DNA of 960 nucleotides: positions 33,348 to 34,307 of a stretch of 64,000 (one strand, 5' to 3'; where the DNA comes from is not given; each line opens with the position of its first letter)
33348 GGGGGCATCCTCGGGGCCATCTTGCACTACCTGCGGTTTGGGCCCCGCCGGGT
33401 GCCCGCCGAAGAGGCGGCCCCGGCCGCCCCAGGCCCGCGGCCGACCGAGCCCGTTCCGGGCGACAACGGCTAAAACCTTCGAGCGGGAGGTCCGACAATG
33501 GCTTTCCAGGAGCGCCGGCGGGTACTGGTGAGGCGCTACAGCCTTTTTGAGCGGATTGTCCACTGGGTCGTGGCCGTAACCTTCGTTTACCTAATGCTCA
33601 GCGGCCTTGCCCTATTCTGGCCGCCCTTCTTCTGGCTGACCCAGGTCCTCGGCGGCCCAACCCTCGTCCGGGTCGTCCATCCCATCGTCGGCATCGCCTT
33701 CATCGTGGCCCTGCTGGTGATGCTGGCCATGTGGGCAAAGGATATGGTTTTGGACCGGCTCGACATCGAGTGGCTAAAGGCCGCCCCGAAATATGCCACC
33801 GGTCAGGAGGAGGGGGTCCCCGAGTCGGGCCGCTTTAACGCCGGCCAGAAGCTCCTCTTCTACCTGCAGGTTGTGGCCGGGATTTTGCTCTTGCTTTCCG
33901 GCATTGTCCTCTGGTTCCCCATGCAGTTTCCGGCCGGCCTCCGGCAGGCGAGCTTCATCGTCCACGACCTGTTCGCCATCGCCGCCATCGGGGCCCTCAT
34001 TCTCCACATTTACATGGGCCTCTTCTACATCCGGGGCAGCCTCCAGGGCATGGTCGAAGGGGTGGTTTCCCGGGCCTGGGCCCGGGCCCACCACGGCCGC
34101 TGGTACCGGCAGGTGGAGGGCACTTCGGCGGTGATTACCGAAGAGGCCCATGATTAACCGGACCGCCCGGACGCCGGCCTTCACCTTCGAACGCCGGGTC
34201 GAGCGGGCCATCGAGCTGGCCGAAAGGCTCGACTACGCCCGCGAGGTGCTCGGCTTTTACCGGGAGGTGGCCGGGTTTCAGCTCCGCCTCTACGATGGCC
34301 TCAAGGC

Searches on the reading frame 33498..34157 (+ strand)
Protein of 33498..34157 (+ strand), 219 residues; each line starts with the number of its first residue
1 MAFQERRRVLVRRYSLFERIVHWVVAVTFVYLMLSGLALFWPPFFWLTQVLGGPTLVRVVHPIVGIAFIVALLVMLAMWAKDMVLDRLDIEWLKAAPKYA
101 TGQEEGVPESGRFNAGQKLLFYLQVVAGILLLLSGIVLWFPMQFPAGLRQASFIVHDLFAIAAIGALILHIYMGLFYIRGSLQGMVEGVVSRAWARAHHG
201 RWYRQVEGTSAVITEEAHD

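Call 30: search_protein_families(library=pfam, max_evalue=0.1, proteins=[window:33498-34157:+])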
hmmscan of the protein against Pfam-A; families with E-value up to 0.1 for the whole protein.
window:33498-34157:+ (219 aa): 4 families
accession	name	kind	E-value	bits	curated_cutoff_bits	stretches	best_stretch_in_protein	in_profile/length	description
PF01292.26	Ni_hydr_CYTB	-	2.6e-30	105.9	30.1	1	13-188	1-179/179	Prokaryotic cytochrome b561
PF14358.11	DUF4405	-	1.9e-05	25.5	26.7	2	123-173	5-64/66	Domain of unknown function (DUF4405)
PF06197.19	DUF998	-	0.011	15.9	30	0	24-80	68-124/184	Protein of unknown function (DUF998)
PF03929.21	PepSY_TM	-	0.019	15.2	28.8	0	24-76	140-196/295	PepSY-associated TM region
